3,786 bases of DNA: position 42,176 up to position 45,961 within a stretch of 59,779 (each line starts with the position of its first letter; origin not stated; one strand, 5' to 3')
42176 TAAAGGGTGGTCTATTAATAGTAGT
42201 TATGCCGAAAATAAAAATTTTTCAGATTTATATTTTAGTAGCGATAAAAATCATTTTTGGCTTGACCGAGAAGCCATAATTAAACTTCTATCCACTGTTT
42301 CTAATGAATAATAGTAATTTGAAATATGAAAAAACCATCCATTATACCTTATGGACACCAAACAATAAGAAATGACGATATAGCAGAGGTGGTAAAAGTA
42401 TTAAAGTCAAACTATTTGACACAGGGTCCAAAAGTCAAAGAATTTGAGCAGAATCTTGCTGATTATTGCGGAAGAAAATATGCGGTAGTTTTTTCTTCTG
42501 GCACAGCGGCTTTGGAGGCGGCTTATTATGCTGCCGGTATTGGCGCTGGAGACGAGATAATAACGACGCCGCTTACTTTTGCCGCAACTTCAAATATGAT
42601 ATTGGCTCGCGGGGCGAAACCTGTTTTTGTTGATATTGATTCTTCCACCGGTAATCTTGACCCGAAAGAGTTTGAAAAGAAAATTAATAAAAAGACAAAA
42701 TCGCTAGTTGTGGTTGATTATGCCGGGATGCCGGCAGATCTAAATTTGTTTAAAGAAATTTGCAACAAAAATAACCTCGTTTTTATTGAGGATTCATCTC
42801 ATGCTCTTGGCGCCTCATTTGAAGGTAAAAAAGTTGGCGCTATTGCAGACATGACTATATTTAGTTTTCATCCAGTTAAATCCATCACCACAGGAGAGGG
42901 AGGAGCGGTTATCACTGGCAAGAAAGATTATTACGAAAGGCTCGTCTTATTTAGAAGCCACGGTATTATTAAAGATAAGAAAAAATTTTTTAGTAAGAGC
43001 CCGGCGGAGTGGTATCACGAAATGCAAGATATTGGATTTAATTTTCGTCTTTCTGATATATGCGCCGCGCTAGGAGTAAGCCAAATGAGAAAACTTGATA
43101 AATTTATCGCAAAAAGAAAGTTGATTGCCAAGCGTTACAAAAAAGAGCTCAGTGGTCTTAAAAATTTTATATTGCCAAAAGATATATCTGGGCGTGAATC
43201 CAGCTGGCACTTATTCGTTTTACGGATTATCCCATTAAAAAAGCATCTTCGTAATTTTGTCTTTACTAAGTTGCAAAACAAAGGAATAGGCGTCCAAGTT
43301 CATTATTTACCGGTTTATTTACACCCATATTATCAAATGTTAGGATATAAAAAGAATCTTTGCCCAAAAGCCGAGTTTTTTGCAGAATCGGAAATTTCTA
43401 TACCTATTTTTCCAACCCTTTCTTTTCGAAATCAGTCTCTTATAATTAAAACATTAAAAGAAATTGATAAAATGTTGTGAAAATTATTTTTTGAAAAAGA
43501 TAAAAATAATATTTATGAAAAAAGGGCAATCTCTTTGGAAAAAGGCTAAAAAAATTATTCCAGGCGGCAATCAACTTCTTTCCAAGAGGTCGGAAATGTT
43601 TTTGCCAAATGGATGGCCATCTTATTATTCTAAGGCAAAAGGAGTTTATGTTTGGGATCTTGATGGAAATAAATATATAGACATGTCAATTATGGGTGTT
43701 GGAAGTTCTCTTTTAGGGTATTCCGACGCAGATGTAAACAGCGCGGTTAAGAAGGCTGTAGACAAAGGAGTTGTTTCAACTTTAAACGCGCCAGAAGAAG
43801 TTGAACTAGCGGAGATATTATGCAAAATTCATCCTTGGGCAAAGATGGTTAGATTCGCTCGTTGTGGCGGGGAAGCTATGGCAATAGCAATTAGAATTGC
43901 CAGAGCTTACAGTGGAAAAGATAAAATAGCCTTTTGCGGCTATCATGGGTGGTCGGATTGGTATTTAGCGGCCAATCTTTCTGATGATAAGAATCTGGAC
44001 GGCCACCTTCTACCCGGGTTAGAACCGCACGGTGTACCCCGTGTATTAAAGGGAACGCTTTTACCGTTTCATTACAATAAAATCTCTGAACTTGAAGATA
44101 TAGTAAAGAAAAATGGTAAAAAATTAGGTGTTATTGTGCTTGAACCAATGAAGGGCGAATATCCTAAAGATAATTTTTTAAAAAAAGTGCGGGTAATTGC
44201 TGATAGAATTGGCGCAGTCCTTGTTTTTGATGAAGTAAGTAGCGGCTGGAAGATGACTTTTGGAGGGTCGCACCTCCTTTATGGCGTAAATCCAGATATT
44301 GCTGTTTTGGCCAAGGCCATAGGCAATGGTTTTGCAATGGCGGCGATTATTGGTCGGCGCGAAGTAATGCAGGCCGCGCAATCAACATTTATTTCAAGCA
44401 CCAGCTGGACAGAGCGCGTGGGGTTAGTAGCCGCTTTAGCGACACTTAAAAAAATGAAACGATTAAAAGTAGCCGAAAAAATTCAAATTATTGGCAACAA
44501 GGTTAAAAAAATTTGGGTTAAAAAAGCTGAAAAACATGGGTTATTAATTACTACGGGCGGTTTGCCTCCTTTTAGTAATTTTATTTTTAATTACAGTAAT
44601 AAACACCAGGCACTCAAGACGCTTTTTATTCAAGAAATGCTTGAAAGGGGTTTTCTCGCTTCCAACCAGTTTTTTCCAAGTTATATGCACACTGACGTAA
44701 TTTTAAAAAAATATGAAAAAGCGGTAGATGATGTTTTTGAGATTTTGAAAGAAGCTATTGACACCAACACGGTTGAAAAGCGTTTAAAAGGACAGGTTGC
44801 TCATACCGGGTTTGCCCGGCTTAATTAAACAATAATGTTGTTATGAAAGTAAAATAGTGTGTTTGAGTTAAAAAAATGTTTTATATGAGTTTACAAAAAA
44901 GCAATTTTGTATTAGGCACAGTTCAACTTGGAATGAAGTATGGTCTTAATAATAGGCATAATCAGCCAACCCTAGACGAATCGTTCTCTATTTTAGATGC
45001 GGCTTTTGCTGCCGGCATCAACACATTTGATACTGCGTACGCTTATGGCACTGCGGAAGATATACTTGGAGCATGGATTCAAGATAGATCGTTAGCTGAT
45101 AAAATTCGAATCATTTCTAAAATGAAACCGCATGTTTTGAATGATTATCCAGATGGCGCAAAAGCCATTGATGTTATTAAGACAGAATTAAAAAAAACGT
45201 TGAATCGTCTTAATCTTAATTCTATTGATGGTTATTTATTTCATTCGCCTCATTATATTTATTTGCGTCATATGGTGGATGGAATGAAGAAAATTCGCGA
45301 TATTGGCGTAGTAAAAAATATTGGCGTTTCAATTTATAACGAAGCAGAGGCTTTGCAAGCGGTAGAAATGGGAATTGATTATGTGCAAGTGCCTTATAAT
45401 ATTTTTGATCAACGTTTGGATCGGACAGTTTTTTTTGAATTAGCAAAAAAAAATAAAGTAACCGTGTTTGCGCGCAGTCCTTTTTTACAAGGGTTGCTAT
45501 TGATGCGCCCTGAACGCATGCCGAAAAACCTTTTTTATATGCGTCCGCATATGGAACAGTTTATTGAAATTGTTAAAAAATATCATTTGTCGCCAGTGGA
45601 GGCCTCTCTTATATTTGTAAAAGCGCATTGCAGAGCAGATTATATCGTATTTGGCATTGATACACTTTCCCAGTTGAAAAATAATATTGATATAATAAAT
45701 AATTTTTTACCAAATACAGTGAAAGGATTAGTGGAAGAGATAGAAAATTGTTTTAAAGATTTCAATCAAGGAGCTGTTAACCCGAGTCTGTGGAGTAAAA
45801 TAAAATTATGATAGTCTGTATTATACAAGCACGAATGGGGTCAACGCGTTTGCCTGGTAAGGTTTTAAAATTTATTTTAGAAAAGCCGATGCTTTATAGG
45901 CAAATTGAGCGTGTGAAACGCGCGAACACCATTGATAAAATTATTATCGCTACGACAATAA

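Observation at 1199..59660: One ~58-kb, 48-gene, single-strand glycan assembly and tailoring mega-locus behind a consensus promoter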

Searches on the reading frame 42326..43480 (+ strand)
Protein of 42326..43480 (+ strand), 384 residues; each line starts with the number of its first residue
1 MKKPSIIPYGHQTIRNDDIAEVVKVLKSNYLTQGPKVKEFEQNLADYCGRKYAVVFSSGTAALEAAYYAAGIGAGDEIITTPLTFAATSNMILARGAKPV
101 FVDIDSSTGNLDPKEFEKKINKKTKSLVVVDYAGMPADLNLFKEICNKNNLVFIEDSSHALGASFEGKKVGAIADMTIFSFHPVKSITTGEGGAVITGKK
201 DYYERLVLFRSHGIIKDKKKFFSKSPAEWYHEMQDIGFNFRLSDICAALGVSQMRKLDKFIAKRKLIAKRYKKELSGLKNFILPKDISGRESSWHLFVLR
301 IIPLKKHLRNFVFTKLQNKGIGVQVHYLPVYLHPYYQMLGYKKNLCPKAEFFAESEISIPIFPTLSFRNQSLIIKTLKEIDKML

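Call 9: search_protein_families(library=pfam, proteins=[window:42326-43480:+], max_evalue=0.001)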
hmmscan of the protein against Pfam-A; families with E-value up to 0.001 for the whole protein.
window:42326-43480:+ (384 aa): 5 families
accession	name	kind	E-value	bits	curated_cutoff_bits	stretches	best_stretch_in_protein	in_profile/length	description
PF01041.23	DegT_DnrJ_EryC1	-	9.3e-113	377.5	19.8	1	13-377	2-359/360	DegT/DnrJ/EryC1/StrS aminotransferase family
PF00155.27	Aminotran_1_2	-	1.5e-11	44.6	19.7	1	36-164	42-193/361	Aminotransferase class I and II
PF00266.25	Aminotran_5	-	8.2e-08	32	21.5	1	37-220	45-235/371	Aminotransferase class-V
PF01212.27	Beta_elim_lyase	-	3.6e-07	30.2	27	1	34-280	31-270/288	Beta-eliminating lyase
PF01053.26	Cys_Met_Meta_PP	-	3.9e-07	29.4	27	1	33-157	50-174/381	Cys/Met metabolism PLP-dependent enzyme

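Call 13: search_protein_families(library=ncbifam, proteins=[window:42326-43480:+], max_evalue=0.001)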
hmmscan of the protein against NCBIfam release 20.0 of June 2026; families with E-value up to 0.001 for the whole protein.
window:42326-43480:+ (384 aa): 27 families (the best 25 are shown)
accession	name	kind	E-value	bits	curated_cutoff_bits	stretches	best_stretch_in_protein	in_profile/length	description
TIGR03588.1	PseC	equivalog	3.4e-141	470.6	423.5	1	7-380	2-379/380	UDP-4-amino-4,6-dideoxy-N-acetyl-beta-L-altrosamine transaminase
NF008658.2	PRK11658.1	equivalog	2.3e-80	270.1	631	1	6-380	4-376/379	UDP-4-amino-4-deoxy-L-arabinose aminotransferase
TIGR04181.1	NHT_00031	hypoth_equivalog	7.4e-70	235.6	420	1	14-360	8-357/359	LegC family aminotransferase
NF008687.0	PRK11706.1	equivalog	3.9e-67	226.6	375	1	7-380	2-373/375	dTDP-4-amino-4,6-dideoxygalactose transaminase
NF011936.0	PRK15407.1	equivalog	1.4e-57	195.4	423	1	5-380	35-435/440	lipopolysaccharide biosynthesis protein RfbH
TIGR02379.1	ECA_wecE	subfamily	1.3e-51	175.6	434.85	1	7-379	2-373/376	dTDP-4-amino-4,6-dideoxy-D-glucose transaminase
TIGR04427.1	PLP_DesI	equivalog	6e-46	157.3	650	1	22-367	38-369/390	dTDP-4-dehydro-6-deoxyglucose aminotransferase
NF004125.0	PRK05613.1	equivalog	1.5e-08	33.6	765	1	34-198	68-232/437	O-acetylhomoserine/O-acetylserine sulfhydrylase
NF004609.0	PRK05939.1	equivalog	3.5e-07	29.5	555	1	18-198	41-223/412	cystathionine gamma-synthase family protein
TIGR01326.1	OAH_OAS_sulfhy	subfamily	3.2e-06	26.2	495.1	1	35-171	57-193/418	O-acetylhomoserine aminocarboxypropyltransferase/cysteine synthase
NF006003.0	PRK08133.1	equivalog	5.3e-06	25.4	522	1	34-202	65-231/396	O-succinylhomoserine sulfhydrylase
NF000586.1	PRK00011.1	subfamily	8.3e-06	24.8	335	1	56-206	84-240/404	serine hydroxymethyltransferase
TIGR01325.1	O_suc_HS_sulf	equivalog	1.6e-05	23.7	510.05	1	33-203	52-220/380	O-succinylhomoserine sulfhydrylase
NF005817.0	PRK07683.1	equivalog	1.9e-05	23.5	575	1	51-144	90-181/387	aminotransferase A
TIGR00858.1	bioF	equivalog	3e-05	22.9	426.45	1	37-201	68-236/365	8-amino-7-oxononanoate synthase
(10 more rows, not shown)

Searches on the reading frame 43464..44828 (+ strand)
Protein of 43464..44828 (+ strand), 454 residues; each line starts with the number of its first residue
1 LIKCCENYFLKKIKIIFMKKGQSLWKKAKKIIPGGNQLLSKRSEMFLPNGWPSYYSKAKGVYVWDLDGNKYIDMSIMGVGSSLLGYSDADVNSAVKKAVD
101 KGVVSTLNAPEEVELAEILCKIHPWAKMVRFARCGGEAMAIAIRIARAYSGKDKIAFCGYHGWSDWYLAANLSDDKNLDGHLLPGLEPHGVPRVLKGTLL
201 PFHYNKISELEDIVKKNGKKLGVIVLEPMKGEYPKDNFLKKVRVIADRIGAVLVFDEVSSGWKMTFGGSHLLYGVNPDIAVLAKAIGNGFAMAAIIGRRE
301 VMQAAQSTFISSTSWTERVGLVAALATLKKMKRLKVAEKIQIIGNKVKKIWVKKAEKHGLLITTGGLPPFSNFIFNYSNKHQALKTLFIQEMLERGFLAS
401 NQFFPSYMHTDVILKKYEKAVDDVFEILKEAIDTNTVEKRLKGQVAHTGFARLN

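Call 9: search_protein_families(library=pfam, proteins=[window:43464-44828:+], max_evalue=0.001)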
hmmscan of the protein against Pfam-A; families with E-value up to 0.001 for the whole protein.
window:43464-44828:+ (454 aa): 1 family
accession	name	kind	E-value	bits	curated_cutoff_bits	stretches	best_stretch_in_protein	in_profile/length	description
PF00202.27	Aminotran_3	-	1.5e-42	146.2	30.5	1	54-357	12-332/403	Aminotransferase class-III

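Call 13: search_protein_families(library=ncbifam, proteins=[window:43464-44828:+], max_evalue=0.001)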
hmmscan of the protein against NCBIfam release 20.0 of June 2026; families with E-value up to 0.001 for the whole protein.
window:43464-44828:+ (454 aa): 69 families (the best 25 are shown)
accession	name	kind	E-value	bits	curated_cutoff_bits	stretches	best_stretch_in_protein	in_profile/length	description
NF004856.0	PRK06209.1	equivalog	4.6e-76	256.1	486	1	18-454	8-441/450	glutamate-1-semialdehyde 2,1-aminomutase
NF041362.1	GntE_guanitoxin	equivalog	4.1e-67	226.6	525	1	18-379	5-373/426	guanitoxin biosynthesis PLP-dependent transaminase GntE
NF000818.0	PRK00062.1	subfamily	2e-64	217.9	398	1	18-428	3-427/429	glutamate-1-semialdehyde 2,1-aminomutase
TIGR00713.1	hemL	equivalog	6.8e-60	202.9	527.3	1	22-428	3-420/423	glutamate-1-semialdehyde 2,1-aminomutase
NF009055.0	PRK12389.1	equivalog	5.3e-55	186.8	637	1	19-429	4-429/431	glutamate-1-semialdehyde 2,1-aminomutase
NF004426.0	PRK05769.1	equivalog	7.7e-38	130.4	552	1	25-399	14-405/441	acetyl ornithine aminotransferase family protein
NF005993.0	PRK08117.1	subfamily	1.1e-36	126.4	574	1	56-361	30-353/433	aspartate aminotransferase family protein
NF006228.0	PRK08360.1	equivalog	2.2e-32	112.3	608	2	221-361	205-350/443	aspartate aminotransferase family protein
TIGR00707.1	argD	subfamily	3.3e-32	111.7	410.05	1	55-359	13-314/381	acetylornithine/succinylornithine family transaminase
NF002874.0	PRK03244.1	equivalog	1.6e-31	109.5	457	1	56-350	30-318/399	acetylornithine transaminase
NF005376.0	PRK06918.1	equivalog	4.6e-31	107.7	676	2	217-360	216-364/451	4-aminobutyrate--2-oxoglutarate transaminase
NF001864.0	PRK00615.1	equivalog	5.7e-31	107.5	706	1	22-304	8-289/433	glutamate-1-semialdehyde aminotransferase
TIGR00700.1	GABAtrnsam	equivalog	3.8e-30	104.8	506.65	1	50-352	14-334/420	4-aminobutyrate--2-oxoglutarate transaminase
NF049939.1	HyAminethphonNHLyPbfA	equivalog_domain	8.4e-30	103.6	525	1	55-358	47-362/442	(R)-1-hydroxy-2-aminoethylphosphonate ammonia-lyase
NF004714.0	PRK06058.1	subfamily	9.4e-30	103.6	639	1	49-350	40-358/447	4-aminobutyrate--2-oxoglutarate transaminase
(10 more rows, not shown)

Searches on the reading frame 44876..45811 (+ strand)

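Call 9: search_protein_families(library=pfam, proteins=[window:44876-45811:+], max_evalue=0.001)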
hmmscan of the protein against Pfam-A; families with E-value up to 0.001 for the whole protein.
window:44876-45811:+ (311 aa): 1 family
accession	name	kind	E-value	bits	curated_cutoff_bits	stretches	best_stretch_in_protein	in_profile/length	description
PF00248.27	Aldo_ket_red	-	1.2e-38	133.3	24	1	12-281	3-281/291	Aldo/keto reductase family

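Call 13: search_protein_families(library=ncbifam, proteins=[window:44876-45811:+], max_evalue=0.001)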
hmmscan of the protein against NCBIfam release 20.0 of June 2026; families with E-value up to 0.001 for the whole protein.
window:44876-45811:+ (311 aa): 7 families
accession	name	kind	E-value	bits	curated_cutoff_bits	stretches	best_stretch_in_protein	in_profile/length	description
NF011432.0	PRK14863.1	equivalog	3e-18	66.4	244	1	4-268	1-259/292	bifunctional regulator KidO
NF049922.1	MethglyxlRedYdjG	equivalog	1.1e-15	57.5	550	1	9-272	14-303/326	NADH-dependent methylglyoxal reductase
NF007912.0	PRK10625.1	equivalog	1e-12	48.1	415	2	5-126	10-135/346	NADP(H)-dependent aldo-keto reductase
NF007388.0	PRK09912.1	subfamily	6.3e-08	31.9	448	1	1-209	13-231/346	L-glyceraldehyde 3-phosphate reductase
NF008598.0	PRK11565.1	equivalog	1.1e-06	28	425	1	33-158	27-144/275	2,5-didehydrogluconate reductase DkgA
TIGR01293.1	Kv_beta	subfamily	3.3e-06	26.4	365.4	1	1-169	1-169/319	voltage-dependent potassium channel subunit beta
NF007695.0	PRK10376.1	subfamily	0.00013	21.1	280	1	34-192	40-205/290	oxidoreductase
